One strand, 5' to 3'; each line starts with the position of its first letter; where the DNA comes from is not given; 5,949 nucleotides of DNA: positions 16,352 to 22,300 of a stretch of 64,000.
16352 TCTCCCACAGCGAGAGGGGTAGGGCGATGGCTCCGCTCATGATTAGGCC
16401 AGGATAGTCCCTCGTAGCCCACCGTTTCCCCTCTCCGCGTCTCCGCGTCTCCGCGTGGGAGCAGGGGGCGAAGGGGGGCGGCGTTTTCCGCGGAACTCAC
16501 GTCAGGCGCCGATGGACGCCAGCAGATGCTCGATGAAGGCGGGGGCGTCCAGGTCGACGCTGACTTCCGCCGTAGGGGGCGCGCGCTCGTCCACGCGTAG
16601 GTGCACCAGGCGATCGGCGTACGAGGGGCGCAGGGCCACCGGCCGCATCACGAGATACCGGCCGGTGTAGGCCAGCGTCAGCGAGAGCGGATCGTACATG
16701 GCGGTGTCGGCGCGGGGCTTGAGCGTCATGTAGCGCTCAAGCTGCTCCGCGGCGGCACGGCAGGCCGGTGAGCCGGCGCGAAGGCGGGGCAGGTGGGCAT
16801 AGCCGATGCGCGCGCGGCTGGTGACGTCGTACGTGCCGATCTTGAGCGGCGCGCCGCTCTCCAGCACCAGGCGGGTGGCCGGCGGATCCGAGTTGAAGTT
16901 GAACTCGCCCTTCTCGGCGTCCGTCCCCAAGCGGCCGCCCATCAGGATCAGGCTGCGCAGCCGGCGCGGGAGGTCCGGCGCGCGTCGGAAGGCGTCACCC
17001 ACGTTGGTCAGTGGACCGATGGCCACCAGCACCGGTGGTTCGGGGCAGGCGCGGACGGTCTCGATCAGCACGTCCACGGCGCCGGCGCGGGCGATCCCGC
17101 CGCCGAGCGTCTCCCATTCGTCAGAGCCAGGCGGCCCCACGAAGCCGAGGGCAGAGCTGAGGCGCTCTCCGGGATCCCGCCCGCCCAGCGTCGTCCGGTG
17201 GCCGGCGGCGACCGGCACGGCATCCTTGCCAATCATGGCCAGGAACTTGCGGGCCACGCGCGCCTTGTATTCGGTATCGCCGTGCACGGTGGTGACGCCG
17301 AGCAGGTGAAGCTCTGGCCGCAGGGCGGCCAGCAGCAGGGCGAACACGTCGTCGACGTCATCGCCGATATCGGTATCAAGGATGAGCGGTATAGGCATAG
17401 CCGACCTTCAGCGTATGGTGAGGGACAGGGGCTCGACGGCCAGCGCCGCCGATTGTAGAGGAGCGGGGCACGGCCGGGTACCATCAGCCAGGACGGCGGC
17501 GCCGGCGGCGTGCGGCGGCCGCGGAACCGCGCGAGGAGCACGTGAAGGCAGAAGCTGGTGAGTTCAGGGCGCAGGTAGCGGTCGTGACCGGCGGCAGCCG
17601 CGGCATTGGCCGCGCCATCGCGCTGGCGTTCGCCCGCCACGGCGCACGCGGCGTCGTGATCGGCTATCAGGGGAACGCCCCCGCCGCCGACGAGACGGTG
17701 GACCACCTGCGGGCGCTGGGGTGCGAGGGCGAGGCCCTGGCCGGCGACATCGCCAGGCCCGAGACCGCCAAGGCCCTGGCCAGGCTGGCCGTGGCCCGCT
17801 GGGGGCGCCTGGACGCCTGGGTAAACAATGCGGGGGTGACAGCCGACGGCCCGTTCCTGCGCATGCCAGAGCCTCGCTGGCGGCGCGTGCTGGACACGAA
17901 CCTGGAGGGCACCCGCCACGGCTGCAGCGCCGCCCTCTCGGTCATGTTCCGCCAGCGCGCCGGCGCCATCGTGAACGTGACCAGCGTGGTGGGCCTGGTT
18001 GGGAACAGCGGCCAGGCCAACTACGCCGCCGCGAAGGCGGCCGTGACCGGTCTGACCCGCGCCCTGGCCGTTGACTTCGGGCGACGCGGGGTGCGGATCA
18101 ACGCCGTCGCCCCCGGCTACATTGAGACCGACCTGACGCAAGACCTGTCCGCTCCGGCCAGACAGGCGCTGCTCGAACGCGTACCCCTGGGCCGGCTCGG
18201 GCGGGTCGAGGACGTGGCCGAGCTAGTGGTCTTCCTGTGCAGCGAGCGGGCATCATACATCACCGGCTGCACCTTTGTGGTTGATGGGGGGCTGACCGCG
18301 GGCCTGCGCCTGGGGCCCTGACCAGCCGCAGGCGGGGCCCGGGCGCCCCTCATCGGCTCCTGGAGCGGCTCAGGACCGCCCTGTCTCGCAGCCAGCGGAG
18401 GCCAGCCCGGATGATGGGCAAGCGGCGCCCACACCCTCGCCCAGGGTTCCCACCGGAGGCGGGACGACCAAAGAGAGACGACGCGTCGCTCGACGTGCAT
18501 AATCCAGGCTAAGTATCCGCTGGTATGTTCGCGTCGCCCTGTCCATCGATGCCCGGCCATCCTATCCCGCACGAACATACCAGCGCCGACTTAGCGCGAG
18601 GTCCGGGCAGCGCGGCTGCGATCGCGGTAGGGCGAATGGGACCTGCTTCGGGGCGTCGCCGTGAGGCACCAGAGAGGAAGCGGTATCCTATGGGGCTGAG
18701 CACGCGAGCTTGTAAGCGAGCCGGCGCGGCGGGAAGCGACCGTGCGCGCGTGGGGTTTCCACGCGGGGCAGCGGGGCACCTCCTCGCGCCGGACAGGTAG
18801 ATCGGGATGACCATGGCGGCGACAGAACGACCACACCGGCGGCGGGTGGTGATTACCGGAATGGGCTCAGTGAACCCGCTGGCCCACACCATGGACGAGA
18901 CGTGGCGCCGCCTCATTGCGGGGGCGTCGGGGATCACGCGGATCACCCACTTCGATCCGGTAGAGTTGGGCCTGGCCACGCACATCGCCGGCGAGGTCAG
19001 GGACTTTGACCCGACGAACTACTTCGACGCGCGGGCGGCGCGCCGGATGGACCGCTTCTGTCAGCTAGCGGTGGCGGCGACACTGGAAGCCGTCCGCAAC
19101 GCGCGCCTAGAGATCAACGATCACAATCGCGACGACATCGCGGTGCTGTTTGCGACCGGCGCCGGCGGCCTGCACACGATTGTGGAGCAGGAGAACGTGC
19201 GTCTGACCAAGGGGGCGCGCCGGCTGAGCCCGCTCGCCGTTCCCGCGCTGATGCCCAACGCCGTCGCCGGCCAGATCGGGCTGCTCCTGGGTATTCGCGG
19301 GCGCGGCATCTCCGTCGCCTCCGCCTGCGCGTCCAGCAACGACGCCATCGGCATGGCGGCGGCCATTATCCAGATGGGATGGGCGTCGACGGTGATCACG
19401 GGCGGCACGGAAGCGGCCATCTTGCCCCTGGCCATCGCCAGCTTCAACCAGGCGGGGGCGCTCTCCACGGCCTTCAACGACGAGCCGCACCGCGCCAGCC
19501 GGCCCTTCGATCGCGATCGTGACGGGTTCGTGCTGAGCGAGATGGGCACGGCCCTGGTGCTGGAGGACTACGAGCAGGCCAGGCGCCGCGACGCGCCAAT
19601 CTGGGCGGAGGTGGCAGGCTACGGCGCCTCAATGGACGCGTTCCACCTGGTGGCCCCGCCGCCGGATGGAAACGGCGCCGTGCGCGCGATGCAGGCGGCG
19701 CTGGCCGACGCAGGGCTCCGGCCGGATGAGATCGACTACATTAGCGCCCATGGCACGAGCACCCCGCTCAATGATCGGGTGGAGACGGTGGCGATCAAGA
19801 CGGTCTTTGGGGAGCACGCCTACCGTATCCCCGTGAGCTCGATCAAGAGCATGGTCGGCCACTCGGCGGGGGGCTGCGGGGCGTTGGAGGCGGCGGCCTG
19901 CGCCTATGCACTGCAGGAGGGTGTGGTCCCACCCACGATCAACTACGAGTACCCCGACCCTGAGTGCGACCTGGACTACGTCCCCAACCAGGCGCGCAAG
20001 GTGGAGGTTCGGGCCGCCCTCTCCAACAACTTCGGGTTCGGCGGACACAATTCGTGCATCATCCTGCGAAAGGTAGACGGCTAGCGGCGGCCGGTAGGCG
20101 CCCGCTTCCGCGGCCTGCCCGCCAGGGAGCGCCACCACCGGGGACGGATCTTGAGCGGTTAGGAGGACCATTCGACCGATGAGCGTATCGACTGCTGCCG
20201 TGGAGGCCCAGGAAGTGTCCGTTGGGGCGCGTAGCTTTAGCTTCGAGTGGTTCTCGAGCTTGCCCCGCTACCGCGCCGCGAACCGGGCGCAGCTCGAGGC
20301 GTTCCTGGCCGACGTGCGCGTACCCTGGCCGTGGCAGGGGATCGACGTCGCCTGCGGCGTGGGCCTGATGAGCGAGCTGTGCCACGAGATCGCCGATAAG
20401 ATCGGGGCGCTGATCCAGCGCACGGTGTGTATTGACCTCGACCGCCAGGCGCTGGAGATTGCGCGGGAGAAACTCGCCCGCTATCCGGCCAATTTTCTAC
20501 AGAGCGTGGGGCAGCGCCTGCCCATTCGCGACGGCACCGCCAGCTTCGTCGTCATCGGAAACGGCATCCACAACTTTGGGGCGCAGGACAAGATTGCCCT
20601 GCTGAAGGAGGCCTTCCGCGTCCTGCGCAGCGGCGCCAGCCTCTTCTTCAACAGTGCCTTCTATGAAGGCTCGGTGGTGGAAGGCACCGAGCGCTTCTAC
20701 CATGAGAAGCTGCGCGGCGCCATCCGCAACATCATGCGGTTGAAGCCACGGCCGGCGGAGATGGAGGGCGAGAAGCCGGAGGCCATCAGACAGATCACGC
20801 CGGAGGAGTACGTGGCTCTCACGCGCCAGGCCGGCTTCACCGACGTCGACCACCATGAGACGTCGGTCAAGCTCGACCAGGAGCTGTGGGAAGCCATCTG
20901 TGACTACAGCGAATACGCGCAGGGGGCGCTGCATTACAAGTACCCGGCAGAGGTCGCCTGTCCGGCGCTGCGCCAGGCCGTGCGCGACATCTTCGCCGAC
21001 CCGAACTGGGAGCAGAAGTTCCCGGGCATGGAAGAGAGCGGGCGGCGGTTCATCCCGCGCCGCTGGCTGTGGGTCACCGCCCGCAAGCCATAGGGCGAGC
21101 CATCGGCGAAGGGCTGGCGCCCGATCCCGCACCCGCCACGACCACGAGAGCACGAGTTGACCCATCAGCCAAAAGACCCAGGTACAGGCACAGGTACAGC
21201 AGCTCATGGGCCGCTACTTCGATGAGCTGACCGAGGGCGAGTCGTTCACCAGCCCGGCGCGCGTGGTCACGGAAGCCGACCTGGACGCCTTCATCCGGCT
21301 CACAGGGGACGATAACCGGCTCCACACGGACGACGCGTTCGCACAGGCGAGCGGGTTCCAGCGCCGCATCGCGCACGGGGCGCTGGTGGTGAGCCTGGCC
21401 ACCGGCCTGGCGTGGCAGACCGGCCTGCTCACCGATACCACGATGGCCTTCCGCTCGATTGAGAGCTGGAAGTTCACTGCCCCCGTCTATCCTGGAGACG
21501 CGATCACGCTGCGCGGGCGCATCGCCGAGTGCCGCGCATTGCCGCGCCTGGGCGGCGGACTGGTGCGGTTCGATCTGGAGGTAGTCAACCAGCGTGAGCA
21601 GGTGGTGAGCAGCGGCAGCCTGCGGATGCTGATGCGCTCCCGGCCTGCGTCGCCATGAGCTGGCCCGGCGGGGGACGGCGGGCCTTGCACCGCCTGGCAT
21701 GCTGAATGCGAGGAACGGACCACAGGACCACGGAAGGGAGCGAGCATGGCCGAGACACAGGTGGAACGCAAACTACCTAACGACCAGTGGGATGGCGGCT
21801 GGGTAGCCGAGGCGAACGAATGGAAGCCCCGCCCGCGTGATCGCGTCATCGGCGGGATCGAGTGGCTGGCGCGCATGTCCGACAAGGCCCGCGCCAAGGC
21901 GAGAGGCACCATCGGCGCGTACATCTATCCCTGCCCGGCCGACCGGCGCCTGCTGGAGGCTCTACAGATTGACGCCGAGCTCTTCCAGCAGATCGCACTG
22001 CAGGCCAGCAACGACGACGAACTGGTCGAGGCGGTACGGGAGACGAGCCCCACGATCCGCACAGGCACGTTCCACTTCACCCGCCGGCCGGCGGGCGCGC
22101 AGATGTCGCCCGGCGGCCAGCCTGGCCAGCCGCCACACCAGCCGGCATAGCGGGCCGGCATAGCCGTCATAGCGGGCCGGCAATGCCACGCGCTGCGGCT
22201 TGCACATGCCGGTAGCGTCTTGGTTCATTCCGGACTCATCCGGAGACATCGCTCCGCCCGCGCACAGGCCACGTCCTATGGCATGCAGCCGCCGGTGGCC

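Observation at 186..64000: Seven family-1 ABC substrate-binding protein genes and not a single ABC permease or ATPase gene in 64 kb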

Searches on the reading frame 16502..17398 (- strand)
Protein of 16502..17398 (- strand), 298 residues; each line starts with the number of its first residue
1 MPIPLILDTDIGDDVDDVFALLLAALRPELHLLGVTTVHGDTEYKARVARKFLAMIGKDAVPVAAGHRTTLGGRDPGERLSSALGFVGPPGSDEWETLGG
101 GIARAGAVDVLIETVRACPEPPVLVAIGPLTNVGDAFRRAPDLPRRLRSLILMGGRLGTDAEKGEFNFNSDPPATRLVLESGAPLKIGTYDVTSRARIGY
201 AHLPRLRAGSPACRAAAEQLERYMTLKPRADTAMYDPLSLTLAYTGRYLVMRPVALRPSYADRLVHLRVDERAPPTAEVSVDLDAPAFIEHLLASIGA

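Call 7: search_protein_families(library=pfam, proteins=[window:16502-17398:-], max_evalue=0.01)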
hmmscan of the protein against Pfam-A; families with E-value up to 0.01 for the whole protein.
window:16502-17398:- (298 aa): 1 family
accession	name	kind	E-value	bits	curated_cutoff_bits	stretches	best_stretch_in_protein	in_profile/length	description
PF01156.24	IU_nuc_hydro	-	6.3e-44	151.2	34.2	1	5-289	1-296/297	Inosine-uridine preferring nucleoside hydrolase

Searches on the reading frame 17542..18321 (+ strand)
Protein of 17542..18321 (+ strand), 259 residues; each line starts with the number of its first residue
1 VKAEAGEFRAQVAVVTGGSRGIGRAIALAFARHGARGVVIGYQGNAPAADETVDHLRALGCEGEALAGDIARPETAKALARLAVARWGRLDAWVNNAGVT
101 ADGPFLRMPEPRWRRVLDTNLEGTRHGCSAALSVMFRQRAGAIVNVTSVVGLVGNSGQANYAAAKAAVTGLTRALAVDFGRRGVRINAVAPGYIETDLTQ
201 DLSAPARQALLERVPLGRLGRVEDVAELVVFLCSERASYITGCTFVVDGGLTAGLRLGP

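Call 7: search_protein_families(library=pfam, proteins=[window:17542-18321:+], max_evalue=0.01)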
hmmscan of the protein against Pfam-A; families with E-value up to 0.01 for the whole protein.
window:17542-18321:+ (259 aa): 4 families
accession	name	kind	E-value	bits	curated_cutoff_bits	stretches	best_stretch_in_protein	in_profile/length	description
PF13561.12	adh_short_C2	-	1.4e-65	221.6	27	1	20-252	6-236/236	Enoyl-(Acyl carrier protein) reductase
PF00106.31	adh_short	-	1.5e-55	188.2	26.6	1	11-204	1-192/195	short chain dehydrogenase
PF08659.16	KR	-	1e-22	81.4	22.6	1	13-175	3-163/180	KR domain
PF23441.1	SDR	-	2.2e-06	27.7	27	1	142-251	141-255/258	SDR-like rossmann domain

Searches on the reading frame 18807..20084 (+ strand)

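Call 7: search_protein_families(library=pfam, proteins=[window:18807-20084:+], max_evalue=0.01)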
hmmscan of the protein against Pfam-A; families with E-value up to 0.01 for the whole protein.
window:18807-20084:+ (425 aa): 3 families
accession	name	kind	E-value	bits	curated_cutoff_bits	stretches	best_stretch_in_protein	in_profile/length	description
PF00109.32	ketoacyl-synt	-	1.7e-49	169.2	20.8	1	12-258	2-252/252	Beta-ketoacyl synthase, N-terminal domain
PF02801.28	Ketoacyl-synt_C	-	4.2e-38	130.5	20.8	1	267-381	2-119/119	Beta-ketoacyl synthase, C-terminal domain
PF00108.29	Thiolase_N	-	0.0077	16.1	26.4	0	166-202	77-113/260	Thiolase, N-terminal domain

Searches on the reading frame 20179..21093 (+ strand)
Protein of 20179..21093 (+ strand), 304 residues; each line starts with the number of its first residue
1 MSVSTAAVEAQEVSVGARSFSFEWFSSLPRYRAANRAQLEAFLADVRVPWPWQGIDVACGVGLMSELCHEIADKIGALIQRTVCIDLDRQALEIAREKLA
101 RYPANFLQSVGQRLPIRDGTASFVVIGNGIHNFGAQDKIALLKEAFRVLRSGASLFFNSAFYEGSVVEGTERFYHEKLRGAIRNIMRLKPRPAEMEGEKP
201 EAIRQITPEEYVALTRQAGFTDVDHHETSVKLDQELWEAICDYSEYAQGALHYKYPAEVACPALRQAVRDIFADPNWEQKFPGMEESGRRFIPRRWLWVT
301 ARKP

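Call 7: search_protein_families(library=pfam, proteins=[window:20179-21093:+], max_evalue=0.01)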
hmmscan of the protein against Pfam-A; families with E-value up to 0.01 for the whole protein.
window:20179-21093:+ (304 aa): 4 families
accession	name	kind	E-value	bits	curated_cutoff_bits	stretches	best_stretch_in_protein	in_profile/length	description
PF08241.18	Methyltransf_11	-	5.7e-13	49.7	21.2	1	56-157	2-95/95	Methyltransferase domain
PF01209.24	Ubie_methyltran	-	3.5e-12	46.6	20.1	1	53-156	50-150/233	ubiE/COQ5 methyltransferase family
PF13649.12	Methyltransf_25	-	1.3e-11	45.5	27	1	56-152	3-96/97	Methyltransferase domain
PF08242.18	Methyltransf_12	-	2.5e-06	28.5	30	1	56-153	2-96/98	Methyltransferase domain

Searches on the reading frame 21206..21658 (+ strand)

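Call 7: search_protein_families(library=pfam, proteins=[window:21206-21658:+], max_evalue=0.01)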
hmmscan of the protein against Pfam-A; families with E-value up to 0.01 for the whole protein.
window:21206-21658:+ (150 aa): 2 families
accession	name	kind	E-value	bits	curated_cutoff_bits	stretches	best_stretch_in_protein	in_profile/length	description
PF01575.25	MaoC_dehydratas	-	1.5e-19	70.2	27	1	13-110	9-105/123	MaoC like domain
PF13452.11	FAS1_DH_region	-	2.1e-08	34.8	22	1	11-134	4-129/132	FAS1-like, dehydratase domain region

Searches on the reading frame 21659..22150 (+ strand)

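Call 7: search_protein_families(library=pfam, proteins=[window:21659-22150:+], max_evalue=0.01)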
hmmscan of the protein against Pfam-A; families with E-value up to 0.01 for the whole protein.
window:21659-22150:+ (163 aa): 1 family
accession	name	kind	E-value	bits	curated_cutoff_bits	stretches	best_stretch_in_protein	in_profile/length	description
PF16798.10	DUF5069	-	5e-17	62.7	27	1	57-131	4-78/133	Domain of unknown function (DUF5069)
